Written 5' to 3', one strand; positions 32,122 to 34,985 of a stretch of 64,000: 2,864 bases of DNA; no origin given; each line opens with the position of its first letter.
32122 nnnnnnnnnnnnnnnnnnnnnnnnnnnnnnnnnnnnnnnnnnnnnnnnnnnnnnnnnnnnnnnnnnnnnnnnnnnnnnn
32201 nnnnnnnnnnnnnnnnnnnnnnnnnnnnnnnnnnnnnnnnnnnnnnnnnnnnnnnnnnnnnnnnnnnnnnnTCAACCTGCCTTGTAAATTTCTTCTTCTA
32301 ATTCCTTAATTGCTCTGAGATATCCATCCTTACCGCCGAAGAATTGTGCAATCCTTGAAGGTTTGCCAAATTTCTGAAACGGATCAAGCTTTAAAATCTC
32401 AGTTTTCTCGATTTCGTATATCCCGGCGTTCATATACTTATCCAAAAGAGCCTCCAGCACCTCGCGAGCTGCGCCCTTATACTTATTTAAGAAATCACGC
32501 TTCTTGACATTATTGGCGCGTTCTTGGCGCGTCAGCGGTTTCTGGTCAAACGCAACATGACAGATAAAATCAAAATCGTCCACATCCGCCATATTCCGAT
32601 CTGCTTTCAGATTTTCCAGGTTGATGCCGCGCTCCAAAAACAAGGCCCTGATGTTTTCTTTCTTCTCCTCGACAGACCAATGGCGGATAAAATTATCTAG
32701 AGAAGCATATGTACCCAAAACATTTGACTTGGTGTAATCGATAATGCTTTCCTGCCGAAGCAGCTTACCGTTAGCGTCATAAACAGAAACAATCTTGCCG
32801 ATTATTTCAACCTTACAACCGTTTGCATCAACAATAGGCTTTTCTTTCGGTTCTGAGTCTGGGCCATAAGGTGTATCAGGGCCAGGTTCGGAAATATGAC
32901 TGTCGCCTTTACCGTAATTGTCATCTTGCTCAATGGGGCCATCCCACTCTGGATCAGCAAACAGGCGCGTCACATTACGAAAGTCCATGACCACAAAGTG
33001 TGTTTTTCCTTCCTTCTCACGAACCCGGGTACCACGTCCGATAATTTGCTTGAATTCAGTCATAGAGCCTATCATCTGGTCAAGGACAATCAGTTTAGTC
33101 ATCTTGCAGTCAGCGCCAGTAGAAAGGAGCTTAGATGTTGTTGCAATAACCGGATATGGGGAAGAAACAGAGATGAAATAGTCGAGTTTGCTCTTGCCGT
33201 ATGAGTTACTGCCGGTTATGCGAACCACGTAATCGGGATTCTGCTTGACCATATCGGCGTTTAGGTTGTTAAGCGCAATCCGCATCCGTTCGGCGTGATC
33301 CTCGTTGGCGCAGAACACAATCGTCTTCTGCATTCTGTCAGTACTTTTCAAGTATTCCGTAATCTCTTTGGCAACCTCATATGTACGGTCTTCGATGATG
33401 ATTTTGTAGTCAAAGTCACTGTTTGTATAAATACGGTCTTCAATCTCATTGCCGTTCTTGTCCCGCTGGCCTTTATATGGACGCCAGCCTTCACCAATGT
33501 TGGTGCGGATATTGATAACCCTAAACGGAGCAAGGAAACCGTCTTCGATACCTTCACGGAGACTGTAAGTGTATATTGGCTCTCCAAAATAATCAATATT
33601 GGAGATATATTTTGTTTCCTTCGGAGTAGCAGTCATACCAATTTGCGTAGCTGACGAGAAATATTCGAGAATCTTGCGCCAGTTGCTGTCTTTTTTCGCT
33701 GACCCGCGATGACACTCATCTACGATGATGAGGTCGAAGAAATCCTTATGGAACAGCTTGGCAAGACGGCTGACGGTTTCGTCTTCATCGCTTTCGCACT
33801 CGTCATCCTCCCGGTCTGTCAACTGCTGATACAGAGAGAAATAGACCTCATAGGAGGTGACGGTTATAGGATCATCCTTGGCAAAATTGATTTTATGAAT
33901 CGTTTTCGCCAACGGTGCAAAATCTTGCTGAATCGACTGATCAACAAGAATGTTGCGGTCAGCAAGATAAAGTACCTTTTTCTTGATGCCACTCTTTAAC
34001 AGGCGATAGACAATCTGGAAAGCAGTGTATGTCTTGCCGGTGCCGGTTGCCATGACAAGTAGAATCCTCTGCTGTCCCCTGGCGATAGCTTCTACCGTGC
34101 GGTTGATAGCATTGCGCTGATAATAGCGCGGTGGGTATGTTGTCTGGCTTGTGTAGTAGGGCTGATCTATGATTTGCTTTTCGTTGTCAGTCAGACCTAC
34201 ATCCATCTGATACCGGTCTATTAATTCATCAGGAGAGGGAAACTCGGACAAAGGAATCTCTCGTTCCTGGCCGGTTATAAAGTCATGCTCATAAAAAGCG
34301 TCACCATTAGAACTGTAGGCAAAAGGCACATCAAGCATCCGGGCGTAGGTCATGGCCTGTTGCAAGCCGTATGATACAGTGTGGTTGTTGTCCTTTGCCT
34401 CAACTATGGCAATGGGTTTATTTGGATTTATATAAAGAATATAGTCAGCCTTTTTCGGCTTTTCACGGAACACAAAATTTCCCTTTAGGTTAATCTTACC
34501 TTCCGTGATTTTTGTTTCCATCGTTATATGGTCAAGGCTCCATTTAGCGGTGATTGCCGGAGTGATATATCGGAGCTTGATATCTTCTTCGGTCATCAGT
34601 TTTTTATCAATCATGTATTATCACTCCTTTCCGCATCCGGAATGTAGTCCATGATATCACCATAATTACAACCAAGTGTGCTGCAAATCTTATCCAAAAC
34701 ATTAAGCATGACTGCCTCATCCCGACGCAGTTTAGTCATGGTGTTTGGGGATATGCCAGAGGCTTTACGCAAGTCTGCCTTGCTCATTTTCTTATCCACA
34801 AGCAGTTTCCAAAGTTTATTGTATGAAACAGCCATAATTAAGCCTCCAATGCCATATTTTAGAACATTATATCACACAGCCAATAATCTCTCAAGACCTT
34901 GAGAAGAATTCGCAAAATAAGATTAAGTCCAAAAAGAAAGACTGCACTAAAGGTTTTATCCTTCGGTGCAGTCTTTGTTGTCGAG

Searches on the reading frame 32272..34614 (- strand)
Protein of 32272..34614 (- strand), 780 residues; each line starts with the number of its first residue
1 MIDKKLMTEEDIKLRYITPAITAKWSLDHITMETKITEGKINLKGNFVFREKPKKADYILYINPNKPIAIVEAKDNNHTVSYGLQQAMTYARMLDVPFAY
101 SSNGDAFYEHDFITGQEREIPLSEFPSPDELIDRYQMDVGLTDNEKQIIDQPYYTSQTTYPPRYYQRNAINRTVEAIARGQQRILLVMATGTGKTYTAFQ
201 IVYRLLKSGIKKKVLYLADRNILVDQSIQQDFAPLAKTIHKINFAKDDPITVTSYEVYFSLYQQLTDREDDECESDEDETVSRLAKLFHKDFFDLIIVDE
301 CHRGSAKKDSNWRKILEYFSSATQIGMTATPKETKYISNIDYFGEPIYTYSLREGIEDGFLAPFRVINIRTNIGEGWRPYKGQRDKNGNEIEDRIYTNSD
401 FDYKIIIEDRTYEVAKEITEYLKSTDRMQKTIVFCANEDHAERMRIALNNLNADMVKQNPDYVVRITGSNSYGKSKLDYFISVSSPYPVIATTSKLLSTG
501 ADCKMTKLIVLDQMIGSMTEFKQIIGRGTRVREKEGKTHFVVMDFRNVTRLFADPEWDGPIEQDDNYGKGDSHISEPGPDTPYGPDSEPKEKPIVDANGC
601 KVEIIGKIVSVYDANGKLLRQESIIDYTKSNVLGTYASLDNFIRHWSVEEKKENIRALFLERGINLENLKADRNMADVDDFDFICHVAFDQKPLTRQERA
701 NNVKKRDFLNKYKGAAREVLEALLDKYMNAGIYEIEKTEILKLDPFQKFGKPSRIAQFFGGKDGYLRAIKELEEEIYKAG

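Call 5: search_protein_families(library=pfam, proteins=[window:32272-34614:-])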
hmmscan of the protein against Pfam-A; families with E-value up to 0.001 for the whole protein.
window:32272-34614:- (780 aa): 9 families
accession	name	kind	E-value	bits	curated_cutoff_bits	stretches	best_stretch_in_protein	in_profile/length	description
PF04851.21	ResIII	-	1.1e-43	149.4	22.5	1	160-332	2-163/164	Type III restriction enzyme, res subunit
PF08463.15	EcoEI_R_C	-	2.3e-31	109.5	24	1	622-777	1-163/163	EcoEI R protein C-terminal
PF18766.7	SWI2_SNF2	-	7.1e-19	68.8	26.7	1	165-363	1-187/221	SWI2/SNF2 ATPase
PF00270.35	DEAD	-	5.3e-11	43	26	1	166-333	4-162/167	DEAD/DEAH box helicase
PF04313.20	HSDR_N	-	7.4e-08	32.9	25.1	1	50-117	122-197/198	Type I restriction enzyme R protein N terminus (HSDR_N)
PF13588.12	HSDR_N_2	-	9.4e-07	29.3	25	1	27-126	10-110/110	Type I restriction enzyme R protein N terminus (HSDR_N)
PF13872.12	AAA_34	-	2.6e-06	27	27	1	187-306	66-189/306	P-loop containing NTP hydrolase pore-1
PF13401.12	AAA_22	-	0.00039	21.2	27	1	180-331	4-124/130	AAA domain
PF13245.12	AAA_19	-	0.00077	20.1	25.1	0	176-301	4-99/134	AAA domain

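Call 6: search_protein_families(library=ncbifam, proteins=[window:32272-34614:-])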
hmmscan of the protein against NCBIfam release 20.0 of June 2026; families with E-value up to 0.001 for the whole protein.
window:32272-34614:- (780 aa): 9 families
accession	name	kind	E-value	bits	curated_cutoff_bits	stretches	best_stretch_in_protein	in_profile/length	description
NF046051.1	restrict_EcoAI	equivalog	0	1095.1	550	1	7-778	1-768/768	EcoAI/FtnUII family type I restriction enzme subunit R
NF008521.0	PRK11448.1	equivalog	2.9e-64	217.6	729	1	52-545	279-814/1123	type I restriction-modification system endonuclease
NF053632.1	heli_RadD_YejH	equivalog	6.7e-22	77.5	720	1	281-556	98-365/573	DNA repair helicase RadD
TIGR04095.1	dnd_restrict_1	equivalog_domain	4e-13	49.2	600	1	162-545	9-395/451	DNA phosphorothioation system restriction enzyme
NF003673.1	PRK05298.1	equivalog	1.1e-06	27.4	743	1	156-223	4-66/653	excinuclease ABC subunit UvrB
TIGR00631.1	uvrb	equivalog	1.6e-05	23.4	750.1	1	156-207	4-55/658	excinuclease ABC subunit UvrB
NF010337.0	PRK13766.1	equivalog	9.3e-05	20.7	610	0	158-229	13-77/781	Hef nuclease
TIGR00376.1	TIGR00376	hypoth_equivalog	0.00022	19.8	348.9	0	184-228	177-219/639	IGHMBP2 family helicase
NF045503.1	repair_heli_XPB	equivalog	0.00067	18.3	610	1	154-306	176-314/548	DNA repair helicase XPB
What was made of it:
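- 32272..34614 (-): hsdR, 780 aa, EcoAI/FtnUII-family restriction subunit. NF046051 scores 1095 bits against a cut-off of 550 (call 6); ResIII and EcoEI_R_C domains (call 5)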

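Call 14: find_encoding_contigs(protein=window:32272-34614:-, flank=10000, max_places=10)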
Protein window:32272-34614:- (780 aa): 3 contigs read that carry it; 3 places shown.
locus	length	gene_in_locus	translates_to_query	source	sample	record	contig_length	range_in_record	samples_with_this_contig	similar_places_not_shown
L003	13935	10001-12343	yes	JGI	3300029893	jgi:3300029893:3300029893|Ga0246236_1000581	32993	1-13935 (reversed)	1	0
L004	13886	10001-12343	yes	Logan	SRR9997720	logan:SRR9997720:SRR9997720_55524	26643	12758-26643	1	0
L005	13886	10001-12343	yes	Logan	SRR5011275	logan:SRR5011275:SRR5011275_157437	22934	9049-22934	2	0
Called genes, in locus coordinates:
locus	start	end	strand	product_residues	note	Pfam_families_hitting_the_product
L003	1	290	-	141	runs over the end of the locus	-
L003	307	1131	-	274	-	-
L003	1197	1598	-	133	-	-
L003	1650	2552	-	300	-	PF02826:2-Hacid_dh_C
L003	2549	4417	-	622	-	PF06824:Glyco_hydro_125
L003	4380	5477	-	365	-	PF00795:CN_hydrolase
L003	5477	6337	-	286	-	PF00795:CN_hydrolase (weak)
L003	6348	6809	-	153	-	PF00588:SpoU_methylase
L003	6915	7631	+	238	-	PF03734:YkuD, PF01471:PG_binding_1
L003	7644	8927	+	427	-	-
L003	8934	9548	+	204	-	PF00300:His_Phos_1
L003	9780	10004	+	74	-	PF13443:HTH_26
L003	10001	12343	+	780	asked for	PF13588:HSDR_N_2 (weak), PF04313:HSDR_N (weak), PF00270:DEAD, PF04851:ResIII, PF13872:AAA_34 (weak), PF18766:SWI2_SNF2, PF08463:EcoEI_R_C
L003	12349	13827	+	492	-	PF12161:HsdM_N, PF05175:MTS (faint), PF02384:N6_Mtase, PF07669:Eco57I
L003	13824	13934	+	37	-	?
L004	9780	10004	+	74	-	PF13443:HTH_26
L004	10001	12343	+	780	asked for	PF13588:HSDR_N_2 (weak), PF04313:HSDR_N (weak), PF00270:DEAD, PF04851:ResIII, PF13872:AAA_34 (weak), PF18766:SWI2_SNF2, PF08463:EcoEI_R_C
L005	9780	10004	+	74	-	PF13443:HTH_26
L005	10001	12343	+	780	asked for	PF13588:HSDR_N_2 (weak), PF04313:HSDR_N (weak), PF00270:DEAD, PF04851:ResIII, PF13872:AAA_34 (weak), PF18766:SWI2_SNF2, PF08463:EcoEI_R_C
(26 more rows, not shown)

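Call 39: list_cluster_members(proteins=[window:32272-34614:-, window:30788-32266:-, window:34611-34835:-, window:35688-36971:-])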
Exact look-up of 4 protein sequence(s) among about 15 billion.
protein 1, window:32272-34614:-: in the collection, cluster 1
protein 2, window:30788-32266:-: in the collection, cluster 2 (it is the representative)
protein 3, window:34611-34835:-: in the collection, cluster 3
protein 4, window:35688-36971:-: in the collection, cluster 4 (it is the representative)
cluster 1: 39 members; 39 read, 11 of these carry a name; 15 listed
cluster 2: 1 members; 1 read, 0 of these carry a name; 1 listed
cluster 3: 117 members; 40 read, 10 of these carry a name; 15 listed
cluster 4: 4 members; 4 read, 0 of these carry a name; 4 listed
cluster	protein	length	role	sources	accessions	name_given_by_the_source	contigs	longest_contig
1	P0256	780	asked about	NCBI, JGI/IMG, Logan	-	-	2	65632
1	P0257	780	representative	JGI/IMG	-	type I restriction enzyme R subunit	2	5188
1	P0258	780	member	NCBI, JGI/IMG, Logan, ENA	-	type I restriction enzyme R subunit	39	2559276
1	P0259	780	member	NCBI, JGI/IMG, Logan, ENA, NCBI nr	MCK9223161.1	MAG: DEAD/DEAH box helicase family protein [Limnochordia bacterium] | type I restriction enzyme R subunit | DEAD/DEAH box helicase family protein [Limnochordia bacterium]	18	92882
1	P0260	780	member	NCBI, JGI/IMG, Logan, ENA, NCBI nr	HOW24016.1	MAG TPA: DEAD/DEAH box helicase family protein [Sedimentibacter sp.] | DEAD/DEAH box helicase family protein [Sedimentibacter sp.]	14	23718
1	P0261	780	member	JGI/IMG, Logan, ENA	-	type I restriction enzyme R subunit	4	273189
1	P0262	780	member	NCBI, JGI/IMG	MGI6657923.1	MAG: EcoAI/FtnUII family type I restriction enzme subunit R [Dethiobacteraceae bacterium] | type I restriction enzyme R subunit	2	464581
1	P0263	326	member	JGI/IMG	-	type I restriction enzyme R subunit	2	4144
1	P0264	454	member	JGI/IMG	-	type I restriction enzyme R subunit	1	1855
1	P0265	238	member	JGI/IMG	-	type I restriction enzyme R subunit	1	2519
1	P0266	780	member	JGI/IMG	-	type I restriction enzyme R subunit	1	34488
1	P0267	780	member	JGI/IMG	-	type I restriction enzyme R subunit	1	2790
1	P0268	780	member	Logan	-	-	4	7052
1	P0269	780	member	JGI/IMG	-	-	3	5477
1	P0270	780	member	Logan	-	-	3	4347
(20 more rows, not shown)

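Call 40: find_encoding_contigs(protein=P0258, flank=6000, max_places=10)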
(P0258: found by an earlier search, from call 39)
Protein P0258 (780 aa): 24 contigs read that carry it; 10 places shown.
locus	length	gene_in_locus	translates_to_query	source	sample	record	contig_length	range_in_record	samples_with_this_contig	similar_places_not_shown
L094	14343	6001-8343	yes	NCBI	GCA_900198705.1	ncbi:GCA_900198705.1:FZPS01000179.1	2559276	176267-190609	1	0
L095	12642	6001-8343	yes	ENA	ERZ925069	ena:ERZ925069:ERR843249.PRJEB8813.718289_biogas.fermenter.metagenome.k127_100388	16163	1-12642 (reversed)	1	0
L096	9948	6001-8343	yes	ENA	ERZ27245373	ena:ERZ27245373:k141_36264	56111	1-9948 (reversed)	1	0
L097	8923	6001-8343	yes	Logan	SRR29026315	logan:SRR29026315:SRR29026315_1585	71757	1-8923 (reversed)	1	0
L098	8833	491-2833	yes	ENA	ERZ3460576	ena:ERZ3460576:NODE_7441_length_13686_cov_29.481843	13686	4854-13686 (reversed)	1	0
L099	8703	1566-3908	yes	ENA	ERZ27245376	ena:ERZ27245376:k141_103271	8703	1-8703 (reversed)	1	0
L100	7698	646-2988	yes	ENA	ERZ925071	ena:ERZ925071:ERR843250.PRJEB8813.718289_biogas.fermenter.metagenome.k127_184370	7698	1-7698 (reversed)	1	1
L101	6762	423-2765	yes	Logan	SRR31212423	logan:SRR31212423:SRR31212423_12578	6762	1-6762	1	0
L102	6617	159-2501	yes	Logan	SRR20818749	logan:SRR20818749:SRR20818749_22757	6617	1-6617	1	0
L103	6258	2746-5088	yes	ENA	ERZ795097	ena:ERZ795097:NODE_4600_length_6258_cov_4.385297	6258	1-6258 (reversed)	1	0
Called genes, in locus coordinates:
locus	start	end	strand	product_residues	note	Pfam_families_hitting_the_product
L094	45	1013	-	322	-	PF04055:Radical_SAM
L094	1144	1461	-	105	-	PF17253:DUF5320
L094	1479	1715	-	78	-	PF17253:DUF5320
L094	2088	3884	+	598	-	PF00270:DEAD, PF04851:ResIII, PF18766:SWI2_SNF2, PF00271:Helicase_C, PF08463:EcoEI_R_C (weak)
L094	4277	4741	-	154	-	-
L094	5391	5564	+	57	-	-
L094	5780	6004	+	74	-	PF13443:HTH_26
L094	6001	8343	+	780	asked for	PF13588:HSDR_N_2 (weak), PF04313:HSDR_N (weak), PF00270:DEAD, PF04851:ResIII, PF13872:AAA_34 (weak), PF18766:SWI2_SNF2, PF08463:EcoEI_R_C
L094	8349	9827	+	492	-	PF12161:HsdM_N, PF05175:MTS (faint), PF02384:N6_Mtase, PF07669:Eco57I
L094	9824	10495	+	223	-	PF01420:Methylase_S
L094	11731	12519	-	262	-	-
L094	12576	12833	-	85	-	PF20441:TerL_nuclease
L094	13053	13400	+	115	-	-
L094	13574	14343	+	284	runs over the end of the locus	PF12849:PBP_like_2, PF13531:SBP_bac_11 (faint), PF12849:PBP_like_2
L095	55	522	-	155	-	-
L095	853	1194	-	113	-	-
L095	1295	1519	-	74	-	-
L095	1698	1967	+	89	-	-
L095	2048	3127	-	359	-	PF01381:HTH_3 (weak)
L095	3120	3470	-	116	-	-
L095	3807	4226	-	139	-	-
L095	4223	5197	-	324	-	PF07261:DnaB_2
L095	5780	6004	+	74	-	PF13443:HTH_26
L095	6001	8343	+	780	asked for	PF13588:HSDR_N_2 (weak), PF04313:HSDR_N (weak), PF00270:DEAD, PF04851:ResIII, PF13872:AAA_34 (weak), PF18766:SWI2_SNF2, PF08463:EcoEI_R_C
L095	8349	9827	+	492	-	PF12161:HsdM_N, PF05175:MTS (faint), PF02384:N6_Mtase, PF07669:Eco57I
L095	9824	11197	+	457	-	PF01420:Methylase_S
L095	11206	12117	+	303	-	PF14355:Abi_C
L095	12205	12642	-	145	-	?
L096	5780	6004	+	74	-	PF13443:HTH_26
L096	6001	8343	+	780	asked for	PF13588:HSDR_N_2 (weak), PF04313:HSDR_N (weak), PF00270:DEAD, PF04851:ResIII, PF13872:AAA_34 (weak), PF18766:SWI2_SNF2, PF08463:EcoEI_R_C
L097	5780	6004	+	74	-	PF13443:HTH_26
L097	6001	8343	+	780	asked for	PF13588:HSDR_N_2 (weak), PF04313:HSDR_N (weak), PF00270:DEAD, PF04851:ResIII, PF13872:AAA_34 (weak), PF18766:SWI2_SNF2, PF08463:EcoEI_R_C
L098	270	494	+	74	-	PF13443:HTH_26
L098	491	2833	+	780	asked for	PF13588:HSDR_N_2 (weak), PF04313:HSDR_N (weak), PF00270:DEAD, PF04851:ResIII, PF13872:AAA_34 (weak), PF18766:SWI2_SNF2, PF08463:EcoEI_R_C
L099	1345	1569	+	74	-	PF13443:HTH_26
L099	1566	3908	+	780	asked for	PF13588:HSDR_N_2 (weak), PF04313:HSDR_N (weak), PF00270:DEAD, PF04851:ResIII, PF13872:AAA_34 (weak), PF18766:SWI2_SNF2, PF08463:EcoEI_R_C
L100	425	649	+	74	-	PF13443:HTH_26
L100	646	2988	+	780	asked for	PF13588:HSDR_N_2 (weak), PF04313:HSDR_N (weak), PF00270:DEAD, PF04851:ResIII, PF13872:AAA_34 (weak), PF18766:SWI2_SNF2, PF08463:EcoEI_R_C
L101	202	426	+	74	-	PF13443:HTH_26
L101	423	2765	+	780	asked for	PF13588:HSDR_N_2 (weak), PF04313:HSDR_N (weak), PF00270:DEAD, PF04851:ResIII, PF13872:AAA_34 (weak), PF18766:SWI2_SNF2, PF08463:EcoEI_R_C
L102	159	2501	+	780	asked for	PF13588:HSDR_N_2 (weak), PF04313:HSDR_N (weak), PF00270:DEAD, PF04851:ResIII, PF13872:AAA_34 (weak), PF18766:SWI2_SNF2, PF08463:EcoEI_R_C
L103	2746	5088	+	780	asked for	PF13588:HSDR_N_2 (weak), PF04313:HSDR_N (weak), PF00270:DEAD, PF04851:ResIII, PF13872:AAA_34 (weak), PF18766:SWI2_SNF2, PF08463:EcoEI_R_C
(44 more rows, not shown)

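Call 41: find_encoding_contigs(protein=P0262, flank=6000, max_places=6)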
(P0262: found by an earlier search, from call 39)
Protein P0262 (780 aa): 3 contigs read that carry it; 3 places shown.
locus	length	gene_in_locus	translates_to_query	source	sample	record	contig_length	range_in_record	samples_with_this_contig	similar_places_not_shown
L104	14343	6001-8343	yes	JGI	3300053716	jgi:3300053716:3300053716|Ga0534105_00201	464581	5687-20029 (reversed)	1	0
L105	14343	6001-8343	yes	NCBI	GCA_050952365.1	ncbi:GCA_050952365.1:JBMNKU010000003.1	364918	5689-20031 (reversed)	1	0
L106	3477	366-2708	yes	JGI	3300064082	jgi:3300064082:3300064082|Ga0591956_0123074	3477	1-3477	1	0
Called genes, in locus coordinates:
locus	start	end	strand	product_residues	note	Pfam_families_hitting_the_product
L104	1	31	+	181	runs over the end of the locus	PF02834:LigT_PEase, PF13563:2_5_RNA_ligase2, PF02834:LigT_PEase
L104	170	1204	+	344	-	PF00154:RecA_N, PF08423:Rad51, PF06745:ATPase (faint), PF01637:ATPase_2 (weak), PF21096:RecA_C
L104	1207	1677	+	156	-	PF21982:RecX_HTH1 (weak), PF02631:RecX_HTH2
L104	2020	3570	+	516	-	PF12072:RNase_Y_N, PF00013:KH_1 (weak), PF01966:HD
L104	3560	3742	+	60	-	-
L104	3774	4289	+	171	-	-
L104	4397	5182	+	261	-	PF00149:Metallophos, PF13277:YmdB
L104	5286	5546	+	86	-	PF04232:SpoVS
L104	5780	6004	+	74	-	PF13443:HTH_26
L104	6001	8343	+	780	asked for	PF13588:HSDR_N_2 (weak), PF04313:HSDR_N (weak), PF00270:DEAD, PF04851:ResIII, PF13872:AAA_34 (weak), PF18766:SWI2_SNF2, PF08463:EcoEI_R_C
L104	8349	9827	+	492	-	PF12161:HsdM_N, PF05175:MTS (faint), PF02384:N6_Mtase, PF07669:Eco57I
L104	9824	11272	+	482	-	PF01420:Methylase_S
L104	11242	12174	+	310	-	-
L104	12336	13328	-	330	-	-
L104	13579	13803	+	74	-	PF12728:HTH_17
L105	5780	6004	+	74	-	PF13443:HTH_26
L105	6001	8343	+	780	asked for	PF13588:HSDR_N_2 (weak), PF04313:HSDR_N (weak), PF00270:DEAD, PF04851:ResIII, PF13872:AAA_34 (weak), PF18766:SWI2_SNF2, PF08463:EcoEI_R_C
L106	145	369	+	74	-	PF13443:HTH_26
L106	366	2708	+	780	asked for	PF13588:HSDR_N_2 (weak), PF04313:HSDR_N (weak), PF00270:DEAD, PF04851:ResIII, PF13872:AAA_34 (weak), PF18766:SWI2_SNF2, PF08463:EcoEI_R_C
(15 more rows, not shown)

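Call 44: search_protein_families(library=padloc, proteins=[window:32272-34614:-, L095:11206-12117:+], max_evalue=0.01)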
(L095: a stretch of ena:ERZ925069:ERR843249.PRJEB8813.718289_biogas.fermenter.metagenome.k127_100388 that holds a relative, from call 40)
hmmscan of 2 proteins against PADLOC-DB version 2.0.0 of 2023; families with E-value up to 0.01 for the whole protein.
window:32272-34614:- (780 aa): 20 families
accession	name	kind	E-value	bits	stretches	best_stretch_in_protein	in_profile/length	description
PDLC03049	REase_I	-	4.8e-288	955.5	2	3-562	5-555/807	Type I restriction enzyme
PDLC03050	REase_I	-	4.1e-49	165.3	1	594-778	30-213/219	Type I restriction enzyme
PDLC03042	REase_I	-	1.7e-41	139.6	2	123-547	411-846/1170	Type I restriction enzyme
PDLC03047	REase_I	-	3.1e-30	102.7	1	55-554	239-731/1107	Type I restriction enzyme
PDLC02707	PbeA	-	4.9e-20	69.7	1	144-545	235-629/672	PbeA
PDLC02704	PbeA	-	4.2e-16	56.6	2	295-373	386-464/682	PbeA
PDLC03659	mREase_IV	-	1.4e-13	47.7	1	162-546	219-566/945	Type IV methyl-directed restriction enzyme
PDLC03597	REase_MTase_IIG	-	3.9e-10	35.9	1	161-242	167-248/1646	Type IIG restriction enzyme-methyltransferase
PDLC03040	REase_I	-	1.6e-09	34.2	1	158-422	262-542/1029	Type I restriction enzyme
PDLC02706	PbeA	-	4.1e-09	33.6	1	151-364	261-471/722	PbeA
PDLC02703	PbeA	-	2.4e-08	31.1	1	174-545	255-613/626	PbeA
PDLC01439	typeIV_DinG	-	6.7e-08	29.6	1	156-283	10-120/575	CAS-IV-A; associated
PDLC03045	REase_I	-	2.6e-07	27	1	188-369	291-471/995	Type I restriction enzyme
PDLC02705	PbeA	-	1.6e-06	24.6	1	161-358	249-440/691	PbeA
PDLC04986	PDC-S28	-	8e-06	22.4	1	158-230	31-100/831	-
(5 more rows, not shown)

L095:11206-12117:+ (303 aa): 1 family
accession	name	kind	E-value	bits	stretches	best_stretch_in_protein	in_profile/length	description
PDLC02347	AbiJ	-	4.4e-83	277.2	1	3-301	2-280/281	AbiJ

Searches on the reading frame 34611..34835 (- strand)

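Call 5: search_protein_families(library=pfam, proteins=[window:34611-34835:-])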
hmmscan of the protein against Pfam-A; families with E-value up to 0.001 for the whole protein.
window:34611-34835:- (74 aa): 1 family
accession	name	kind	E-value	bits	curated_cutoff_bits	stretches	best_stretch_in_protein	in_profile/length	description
PF13443.12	HTH_26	-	1.6e-23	83.1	22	1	7-67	1-63/63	Cro/C1-type HTH DNA-binding domain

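Call 6: search_protein_families(library=ncbifam, proteins=[window:34611-34835:-])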
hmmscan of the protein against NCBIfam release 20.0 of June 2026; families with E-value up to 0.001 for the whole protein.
window:34611-34835:- (74 aa): 1 family
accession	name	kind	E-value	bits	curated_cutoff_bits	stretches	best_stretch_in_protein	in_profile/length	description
NF000090.1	trans_reg_VanU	equivalog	1e-22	80.1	150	1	1-68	1-68/75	glycopeptide resistance transcriptional regulator VanU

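Call 44: search_protein_families(library=padloc, proteins=[window:34611-34835:-, L095:11206-12117:+], max_evalue=0.01)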
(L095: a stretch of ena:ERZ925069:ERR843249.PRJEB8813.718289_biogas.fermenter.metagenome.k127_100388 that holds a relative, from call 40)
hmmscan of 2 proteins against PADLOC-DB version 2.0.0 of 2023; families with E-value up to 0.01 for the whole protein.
window:34611-34835:- (74 aa): 0 families

L095:11206-12117:+ (303 aa): 1 family
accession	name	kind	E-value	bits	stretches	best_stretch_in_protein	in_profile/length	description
PDLC02347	AbiJ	-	4.4e-83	277.2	1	3-301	2-280/281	AbiJ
